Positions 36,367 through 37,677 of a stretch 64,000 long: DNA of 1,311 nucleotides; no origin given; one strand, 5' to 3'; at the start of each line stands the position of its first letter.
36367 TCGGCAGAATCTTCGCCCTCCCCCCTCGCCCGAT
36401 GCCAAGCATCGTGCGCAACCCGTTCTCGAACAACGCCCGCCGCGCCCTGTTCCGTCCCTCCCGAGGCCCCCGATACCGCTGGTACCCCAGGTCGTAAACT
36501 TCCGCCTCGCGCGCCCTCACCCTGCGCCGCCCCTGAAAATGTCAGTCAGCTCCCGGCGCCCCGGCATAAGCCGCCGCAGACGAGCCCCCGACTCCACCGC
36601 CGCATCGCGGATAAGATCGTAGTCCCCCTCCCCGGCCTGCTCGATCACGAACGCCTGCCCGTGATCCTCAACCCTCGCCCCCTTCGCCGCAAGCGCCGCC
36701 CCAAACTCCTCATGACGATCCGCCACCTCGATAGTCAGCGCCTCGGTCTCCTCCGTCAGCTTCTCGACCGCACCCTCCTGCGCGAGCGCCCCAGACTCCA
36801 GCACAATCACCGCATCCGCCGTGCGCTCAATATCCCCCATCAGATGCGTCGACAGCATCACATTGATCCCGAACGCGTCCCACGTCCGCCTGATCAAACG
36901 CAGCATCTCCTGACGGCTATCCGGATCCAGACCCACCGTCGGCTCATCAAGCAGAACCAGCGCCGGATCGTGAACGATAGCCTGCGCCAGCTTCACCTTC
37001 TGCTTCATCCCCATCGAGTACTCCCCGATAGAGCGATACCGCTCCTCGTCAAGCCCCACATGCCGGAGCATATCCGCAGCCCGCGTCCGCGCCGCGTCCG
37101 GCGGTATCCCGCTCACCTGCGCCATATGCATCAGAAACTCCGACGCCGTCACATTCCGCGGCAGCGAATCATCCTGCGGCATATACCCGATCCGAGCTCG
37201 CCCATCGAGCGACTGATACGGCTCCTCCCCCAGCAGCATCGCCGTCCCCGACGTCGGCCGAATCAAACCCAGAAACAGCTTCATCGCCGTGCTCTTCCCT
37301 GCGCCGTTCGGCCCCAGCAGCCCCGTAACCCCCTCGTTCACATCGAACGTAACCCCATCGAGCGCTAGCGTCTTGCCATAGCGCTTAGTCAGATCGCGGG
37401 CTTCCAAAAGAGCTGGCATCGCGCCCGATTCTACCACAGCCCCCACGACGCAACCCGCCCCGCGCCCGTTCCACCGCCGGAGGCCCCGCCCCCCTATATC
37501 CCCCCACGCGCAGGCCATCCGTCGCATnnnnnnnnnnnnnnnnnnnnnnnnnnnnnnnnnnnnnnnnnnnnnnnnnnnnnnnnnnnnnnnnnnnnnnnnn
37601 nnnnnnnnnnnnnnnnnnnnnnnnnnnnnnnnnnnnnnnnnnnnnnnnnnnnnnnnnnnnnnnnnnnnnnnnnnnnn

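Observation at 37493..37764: Orphan five-repeat CRISPR array with I-E-like geometry and no cas genes within at least 23 kb on either side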

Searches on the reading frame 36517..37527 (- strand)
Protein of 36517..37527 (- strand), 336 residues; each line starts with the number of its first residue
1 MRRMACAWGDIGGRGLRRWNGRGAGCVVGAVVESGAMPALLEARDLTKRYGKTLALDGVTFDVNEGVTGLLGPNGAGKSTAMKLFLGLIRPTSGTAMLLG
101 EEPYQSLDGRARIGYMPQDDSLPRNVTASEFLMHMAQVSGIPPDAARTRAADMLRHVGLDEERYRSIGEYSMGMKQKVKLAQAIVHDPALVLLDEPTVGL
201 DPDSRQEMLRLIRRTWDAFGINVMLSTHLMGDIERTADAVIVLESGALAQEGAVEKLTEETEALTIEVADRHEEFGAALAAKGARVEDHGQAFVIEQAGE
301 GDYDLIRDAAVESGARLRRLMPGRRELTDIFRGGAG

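Call 11: search_protein_families(library=pfam, proteins=[window:36517-37527:-], max_evalue=0.001)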
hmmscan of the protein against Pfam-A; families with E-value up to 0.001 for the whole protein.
window:36517-37527:- (336 aa): 3 families
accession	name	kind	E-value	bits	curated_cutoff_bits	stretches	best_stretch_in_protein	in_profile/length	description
PF00005.33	ABC_tran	-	4.4e-29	102.3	25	1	56-197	1-136/137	ABC transporter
PF13304.12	AAA_21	-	2.6e-12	47.8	27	1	156-228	224-298/304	AAA domain, putative AbiEii toxin, Type IV TA system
PF13476.12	AAA_23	-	0.00098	20.2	27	0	57-82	11-36/201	AAA domain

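Call 21: find_encoding_contigs(protein=window:36517-37419:-, flank=10000, max_places=6)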
Protein window:36517-37419:- (300 aa): no gene with exactly this product is on record in the collection.

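Call 26: find_homologous_proteins(query=window:36517-37419:-, max_evalue=1e-30)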
Query window:36517-37419:- (300 aa): 5032 proteins with E <= 1e-30 among 8000 candidates; the best 120 are listed.
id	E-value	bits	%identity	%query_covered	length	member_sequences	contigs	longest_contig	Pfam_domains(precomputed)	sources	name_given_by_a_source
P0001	7.0e-190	647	100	100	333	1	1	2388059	PF00005.34,PF13304.13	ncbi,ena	-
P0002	7.8e-154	529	83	99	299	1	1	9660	PF00005.34,PF13304.13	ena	-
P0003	9.3e-154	529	84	99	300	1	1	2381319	PF00005.34,PF13304.13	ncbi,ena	-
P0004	1.9e-153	528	83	99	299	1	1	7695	PF00005.34,PF13304.13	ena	-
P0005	9.6e-153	525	83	99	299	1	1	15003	PF00005.34,PF13304.13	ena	-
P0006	1.9e-152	524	82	99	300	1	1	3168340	PF00005.34,PF13304.13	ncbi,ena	-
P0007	1.6e-151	521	81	99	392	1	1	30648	PF00005.34,PF13304.13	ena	-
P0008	2.9e-151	520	81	99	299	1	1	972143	PF00005.34,PF13304.13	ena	-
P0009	5.7e-151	520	82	99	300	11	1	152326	PF00005.34,PF13304.13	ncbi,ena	-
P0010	2.7e-149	514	80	99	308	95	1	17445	PF00005.34,PF13304.13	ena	-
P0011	6.3e-146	503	78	99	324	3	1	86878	PF00005.34,PF13175.13,PF13304.13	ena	-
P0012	4.9e-145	500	79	99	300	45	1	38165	PF00005.34,PF13304.13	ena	-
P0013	1.7e-144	498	78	98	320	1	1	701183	PF00005.34,PF13304.13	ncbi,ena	-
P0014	1.4e-143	495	78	99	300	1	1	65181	PF00005.34,PF13304.13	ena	-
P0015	2.3e-143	495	78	99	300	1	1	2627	PF00005.34,PF13304.13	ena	-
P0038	3.4e-139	481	76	99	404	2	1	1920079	PF00005.34,PF13304.13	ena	-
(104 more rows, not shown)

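Call 27: find_encoding_contigs(protein=P0001, flank=10000, max_places=3)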
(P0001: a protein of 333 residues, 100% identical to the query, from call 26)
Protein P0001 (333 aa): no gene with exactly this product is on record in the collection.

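Call 28: find_encoding_contigs(protein=P0003, flank=10000, max_places=3)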
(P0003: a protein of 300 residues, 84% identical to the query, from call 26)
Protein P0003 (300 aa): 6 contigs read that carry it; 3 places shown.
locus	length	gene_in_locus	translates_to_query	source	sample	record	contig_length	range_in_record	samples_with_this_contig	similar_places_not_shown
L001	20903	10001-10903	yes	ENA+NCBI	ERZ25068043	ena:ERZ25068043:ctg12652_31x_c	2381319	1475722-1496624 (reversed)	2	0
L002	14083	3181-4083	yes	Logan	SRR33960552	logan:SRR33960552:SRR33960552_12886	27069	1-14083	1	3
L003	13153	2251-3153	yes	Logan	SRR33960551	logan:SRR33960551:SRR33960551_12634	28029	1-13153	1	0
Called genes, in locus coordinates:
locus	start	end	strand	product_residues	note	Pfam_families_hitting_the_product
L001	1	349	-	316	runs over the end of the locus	PF01790:LGT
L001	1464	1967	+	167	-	PF22769:DCD, PF00692:dUTPase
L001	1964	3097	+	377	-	PF01266:DAO, PF07992:Pyr_redox_2 (faint)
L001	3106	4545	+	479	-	PF01425:Amidase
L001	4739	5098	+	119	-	PF00903:Glyoxalase (weak)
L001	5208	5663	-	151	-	PF10099:RskA_C (weak)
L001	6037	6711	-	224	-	PF07638:Sigma70_ECF (faint), PF04542:Sigma70_r2, PF08281:Sigma70_r4_2, PF04545:Sigma70_r4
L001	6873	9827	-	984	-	PF02310:B12-binding, PF02492:cobW (faint), PF03308:MeaB, PF01642:MM_CoA_mutase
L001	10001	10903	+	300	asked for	PF00005:ABC_tran, PF13304:AAA_21 (weak)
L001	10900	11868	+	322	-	-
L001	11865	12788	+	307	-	PF00005:ABC_tran, PF13304:AAA_21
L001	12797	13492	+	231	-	PF12679:ABC2_membrane_2 (weak), PF12730:ABC2_membrane_4 (weak), PF10920:DUF2705, PF12698:ABC2_membrane_3 (weak)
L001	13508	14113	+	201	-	PF03773:ArsP_1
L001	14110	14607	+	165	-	PF03773:ArsP_1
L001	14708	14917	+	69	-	-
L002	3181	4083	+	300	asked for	PF00005:ABC_tran, PF13304:AAA_21 (weak)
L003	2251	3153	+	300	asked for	PF00005:ABC_tran, PF13304:AAA_21 (weak)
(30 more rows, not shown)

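Call 29: find_encoding_contigs(protein=P0006, flank=10000, max_places=3)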
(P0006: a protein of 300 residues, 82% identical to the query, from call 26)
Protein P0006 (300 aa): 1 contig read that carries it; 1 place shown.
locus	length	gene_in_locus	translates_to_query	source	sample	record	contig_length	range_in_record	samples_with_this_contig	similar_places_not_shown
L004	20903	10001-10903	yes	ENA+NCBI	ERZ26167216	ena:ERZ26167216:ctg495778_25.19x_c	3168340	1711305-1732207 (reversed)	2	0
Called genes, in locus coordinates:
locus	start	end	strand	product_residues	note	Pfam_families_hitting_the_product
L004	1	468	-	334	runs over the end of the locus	PF13384:HTH_23 (weak), PF13936:HTH_38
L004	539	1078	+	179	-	PF13365:Trypsin_2, PF00089:Trypsin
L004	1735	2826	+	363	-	PF08240:ADH_N, PF16912:Glu_dehyd_C, PF00107:ADH_zinc_N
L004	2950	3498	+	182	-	PF00293:NUDIX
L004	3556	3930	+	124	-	-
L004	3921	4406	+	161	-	PF13650:Asp_protease_2 (weak), PF13975:gag-asp_proteas (weak)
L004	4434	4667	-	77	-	-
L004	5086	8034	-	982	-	PF02310:B12-binding, PF02492:cobW (weak), PF03308:MeaB, PF01642:MM_CoA_mutase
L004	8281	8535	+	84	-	PF02604:PhdYeFM_antitox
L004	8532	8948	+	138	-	PF01850:PIN (weak)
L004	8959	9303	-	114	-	PF01934:HepT-like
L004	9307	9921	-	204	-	-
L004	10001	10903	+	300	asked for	PF00005:ABC_tran, PF13304:AAA_21 (faint)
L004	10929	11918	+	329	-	PF12679:ABC2_membrane_2 (weak)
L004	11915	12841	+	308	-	PF13476:AAA_23 (weak), PF00005:ABC_tran, PF13304:AAA_21 (faint)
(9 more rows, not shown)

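Call 30: list_cluster_members(proteins=[P0001, P0003, P0006])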
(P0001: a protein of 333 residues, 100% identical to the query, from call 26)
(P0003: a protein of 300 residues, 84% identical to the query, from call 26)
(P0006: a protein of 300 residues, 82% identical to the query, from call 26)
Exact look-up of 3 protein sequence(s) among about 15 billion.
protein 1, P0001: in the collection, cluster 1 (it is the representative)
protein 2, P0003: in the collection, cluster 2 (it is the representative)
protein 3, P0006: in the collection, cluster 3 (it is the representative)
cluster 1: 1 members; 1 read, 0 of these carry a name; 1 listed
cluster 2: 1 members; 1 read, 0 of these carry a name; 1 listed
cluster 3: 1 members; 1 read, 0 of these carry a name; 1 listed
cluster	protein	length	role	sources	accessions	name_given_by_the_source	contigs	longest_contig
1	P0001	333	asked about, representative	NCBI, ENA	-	-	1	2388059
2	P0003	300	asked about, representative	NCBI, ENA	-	-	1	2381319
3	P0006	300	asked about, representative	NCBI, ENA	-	-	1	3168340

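Call 41: find_encoding_contigs(protein=P0007, flank=10000, max_places=3)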
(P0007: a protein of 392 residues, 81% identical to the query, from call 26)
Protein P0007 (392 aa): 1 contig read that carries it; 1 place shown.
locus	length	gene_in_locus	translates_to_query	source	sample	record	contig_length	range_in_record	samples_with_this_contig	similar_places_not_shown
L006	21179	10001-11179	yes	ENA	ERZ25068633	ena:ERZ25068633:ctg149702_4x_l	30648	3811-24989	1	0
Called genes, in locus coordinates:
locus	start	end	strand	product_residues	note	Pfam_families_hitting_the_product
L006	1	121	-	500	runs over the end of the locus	PF00171:Aldedh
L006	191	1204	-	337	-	PF03747:ADP_ribosyl_GH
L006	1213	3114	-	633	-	PF16177:ACAS_N, PF00501:AMP-binding, PF13193:AMP-binding_C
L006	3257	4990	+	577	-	PF00860:Xan_ur_permease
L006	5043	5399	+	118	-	-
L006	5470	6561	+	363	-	PF08240:ADH_N, PF16912:Glu_dehyd_C, PF00107:ADH_zinc_N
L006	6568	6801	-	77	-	-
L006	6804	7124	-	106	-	PF14076:DUF4258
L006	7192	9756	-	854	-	PF02492:cobW (weak), PF03308:MeaB, PF01642:MM_CoA_mutase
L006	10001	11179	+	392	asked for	PF00005:ABC_tran, PF13304:AAA_21 (faint)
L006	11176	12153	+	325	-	-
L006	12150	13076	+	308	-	PF13476:AAA_23 (weak), PF00005:ABC_tran, PF13304:AAA_21 (weak)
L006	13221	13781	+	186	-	PF10920:DUF2705 (weak), PF12679:ABC2_membrane_2 (weak)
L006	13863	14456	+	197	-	PF03773:ArsP_1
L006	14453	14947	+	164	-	PF03773:ArsP_1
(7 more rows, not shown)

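Call 42: find_encoding_contigs(protein=P0008, flank=10000, max_places=3)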
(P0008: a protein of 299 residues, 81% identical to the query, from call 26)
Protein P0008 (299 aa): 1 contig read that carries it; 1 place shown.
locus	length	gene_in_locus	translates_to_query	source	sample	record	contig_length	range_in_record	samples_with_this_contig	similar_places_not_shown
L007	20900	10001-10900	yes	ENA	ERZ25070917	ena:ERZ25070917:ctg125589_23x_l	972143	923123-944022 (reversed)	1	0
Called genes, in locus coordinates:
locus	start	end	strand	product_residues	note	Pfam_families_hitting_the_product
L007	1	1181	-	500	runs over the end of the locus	PF00171:Aldedh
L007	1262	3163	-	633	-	PF16177:ACAS_N, PF00501:AMP-binding, PF13193:AMP-binding_C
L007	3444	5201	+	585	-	PF00860:Xan_ur_permease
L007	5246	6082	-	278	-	PF03372:Exo_endo_phos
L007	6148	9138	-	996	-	PF02310:B12-binding, PF02492:cobW (faint), PF03308:MeaB, PF01642:MM_CoA_mutase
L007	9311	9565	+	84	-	PF02604:PhdYeFM_antitox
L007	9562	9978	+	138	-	PF01850:PIN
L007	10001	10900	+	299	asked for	PF00005:ABC_tran, PF13304:AAA_21 (faint)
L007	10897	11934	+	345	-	-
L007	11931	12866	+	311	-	PF13476:AAA_23 (weak), PF00005:ABC_tran, PF13304:AAA_21 (weak)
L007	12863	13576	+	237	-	PF12679:ABC2_membrane_2 (weak), PF12730:ABC2_membrane_4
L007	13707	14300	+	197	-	PF03773:ArsP_1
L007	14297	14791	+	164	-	PF03773:ArsP_1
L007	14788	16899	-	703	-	PF00561:Abhydrolase_1, PF08386:Abhydrolase_4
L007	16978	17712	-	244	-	-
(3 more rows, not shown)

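Call 43: find_encoding_contigs(protein=P0009, flank=10000, max_places=3)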
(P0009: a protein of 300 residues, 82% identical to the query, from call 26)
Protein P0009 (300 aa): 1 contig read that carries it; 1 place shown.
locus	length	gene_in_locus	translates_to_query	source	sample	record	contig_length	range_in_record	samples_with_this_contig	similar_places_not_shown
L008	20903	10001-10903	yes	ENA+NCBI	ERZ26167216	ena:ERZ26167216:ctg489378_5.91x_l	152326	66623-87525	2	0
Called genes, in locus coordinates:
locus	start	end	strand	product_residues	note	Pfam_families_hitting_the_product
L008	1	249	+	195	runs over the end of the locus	-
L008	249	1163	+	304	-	PF09084:NMT1 (faint)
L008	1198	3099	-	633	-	PF16177:ACAS_N, PF00501:AMP-binding, PF13193:AMP-binding_C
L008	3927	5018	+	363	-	PF08240:ADH_N, PF16912:Glu_dehyd_C, PF00107:ADH_zinc_N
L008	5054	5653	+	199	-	PF00293:NUDIX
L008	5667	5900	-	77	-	-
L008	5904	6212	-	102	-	PF14076:DUF4258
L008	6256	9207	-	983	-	PF02310:B12-binding, PF02492:cobW (faint), PF03308:MeaB, PF01642:MM_CoA_mutase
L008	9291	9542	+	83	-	PF02604:PhdYeFM_antitox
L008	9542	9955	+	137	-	PF01850:PIN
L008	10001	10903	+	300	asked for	PF00005:ABC_tran, PF13304:AAA_21 (faint)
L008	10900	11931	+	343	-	-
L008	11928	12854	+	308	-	PF13476:AAA_23 (weak), PF00005:ABC_tran, PF13304:AAA_21 (weak)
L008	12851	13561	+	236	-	PF12679:ABC2_membrane_2 (weak), PF10920:DUF2705 (weak)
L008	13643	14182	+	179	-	PF03773:ArsP_1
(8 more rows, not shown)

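Call 79: find_encoding_contigs(protein=P0005, flank=6000, max_places=2)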
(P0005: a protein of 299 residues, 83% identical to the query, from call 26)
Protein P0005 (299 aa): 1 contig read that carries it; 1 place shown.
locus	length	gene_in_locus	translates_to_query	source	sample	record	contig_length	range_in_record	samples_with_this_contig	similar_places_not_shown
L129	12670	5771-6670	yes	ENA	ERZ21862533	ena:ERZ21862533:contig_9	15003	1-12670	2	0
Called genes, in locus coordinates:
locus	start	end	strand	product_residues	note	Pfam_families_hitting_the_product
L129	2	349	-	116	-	?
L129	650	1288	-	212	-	PF04542:Sigma70_r2, PF08281:Sigma70_r4_2, PF04545:Sigma70_r4, PF13384:HTH_23 (weak)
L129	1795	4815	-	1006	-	PF02310:B12-binding, PF02492:cobW (faint), PF03308:MeaB, PF01642:MM_CoA_mutase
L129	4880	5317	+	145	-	PF02604:PhdYeFM_antitox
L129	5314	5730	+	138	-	PF01850:PIN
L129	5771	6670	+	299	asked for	PF00005:ABC_tran, PF13304:AAA_21 (weak)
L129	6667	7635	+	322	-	-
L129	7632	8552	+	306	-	PF13476:AAA_23 (faint), PF00005:ABC_tran, PF13304:AAA_21 (weak)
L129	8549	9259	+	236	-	PF12679:ABC2_membrane_2, PF13346:ABC2_membrane_5 (weak), PF12730:ABC2_membrane_4 (weak), PF10920:DUF2705 (weak)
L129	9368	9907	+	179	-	PF03773:ArsP_1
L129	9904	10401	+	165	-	PF03773:ArsP_1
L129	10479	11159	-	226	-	-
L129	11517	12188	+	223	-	-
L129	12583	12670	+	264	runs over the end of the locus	PF00107:ADH_zinc_N, PF13602:ADH_zinc_N_2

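Call 80: find_encoding_contigs(protein=P0002, flank=6000, max_places=2)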
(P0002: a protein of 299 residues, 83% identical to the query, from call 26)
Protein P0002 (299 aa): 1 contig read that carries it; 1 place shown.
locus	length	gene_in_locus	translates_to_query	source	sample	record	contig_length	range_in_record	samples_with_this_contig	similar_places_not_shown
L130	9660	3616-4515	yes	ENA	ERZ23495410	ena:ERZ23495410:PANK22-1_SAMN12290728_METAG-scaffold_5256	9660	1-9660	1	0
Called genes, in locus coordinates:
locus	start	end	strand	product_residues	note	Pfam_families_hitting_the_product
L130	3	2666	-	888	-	?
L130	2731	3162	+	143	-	PF02604:PhdYeFM_antitox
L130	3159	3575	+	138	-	PF01850:PIN (weak)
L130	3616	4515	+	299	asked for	PF00005:ABC_tran, PF13304:AAA_21 (weak)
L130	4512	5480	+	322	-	-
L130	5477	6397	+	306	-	PF13476:AAA_23 (faint), PF00005:ABC_tran, PF13304:AAA_21 (weak)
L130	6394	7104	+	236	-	PF12679:ABC2_membrane_2, PF13346:ABC2_membrane_5 (weak), PF12730:ABC2_membrane_4 (weak), PF10920:DUF2705 (weak)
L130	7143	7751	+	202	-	PF03773:ArsP_1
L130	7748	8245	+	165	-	PF03773:ArsP_1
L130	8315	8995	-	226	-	-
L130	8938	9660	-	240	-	?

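Call 81: find_encoding_contigs(protein=P0038, flank=6000, max_places=2)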
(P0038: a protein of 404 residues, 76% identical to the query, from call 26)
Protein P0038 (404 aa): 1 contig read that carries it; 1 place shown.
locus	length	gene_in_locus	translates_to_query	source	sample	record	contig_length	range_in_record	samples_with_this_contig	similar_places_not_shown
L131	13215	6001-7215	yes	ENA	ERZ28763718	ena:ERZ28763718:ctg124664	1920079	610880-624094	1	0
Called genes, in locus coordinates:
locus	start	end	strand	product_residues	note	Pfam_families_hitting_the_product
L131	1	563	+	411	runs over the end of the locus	PF00149:Metallophos, PF12850:Metallophos_2 (faint)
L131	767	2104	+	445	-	PF13384:HTH_23 (weak), PF13518:HTH_28 (weak), PF13551:HTH_29, PF13565:HTH_32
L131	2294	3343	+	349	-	PF00348:polyprenyl_synt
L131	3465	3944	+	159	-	PF10604:Polyketide_cyc2, PF08327:AHSA1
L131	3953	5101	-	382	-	PF00326:Peptidase_S9 (faint)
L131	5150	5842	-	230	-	PF02592:Vut_1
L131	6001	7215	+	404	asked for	PF00005:ABC_tran, PF13304:AAA_21 (faint)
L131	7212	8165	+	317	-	-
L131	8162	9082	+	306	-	PF00005:ABC_tran, PF13304:AAA_21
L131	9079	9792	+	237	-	PF12679:ABC2_membrane_2, PF12730:ABC2_membrane_4 (weak)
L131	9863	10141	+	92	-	PF10262:Rdx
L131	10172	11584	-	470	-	PF01425:Amidase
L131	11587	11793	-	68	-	-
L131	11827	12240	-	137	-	PF05163:DinB (faint), PF12867:DinB_2 (weak)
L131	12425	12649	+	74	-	PF19891:DUF6364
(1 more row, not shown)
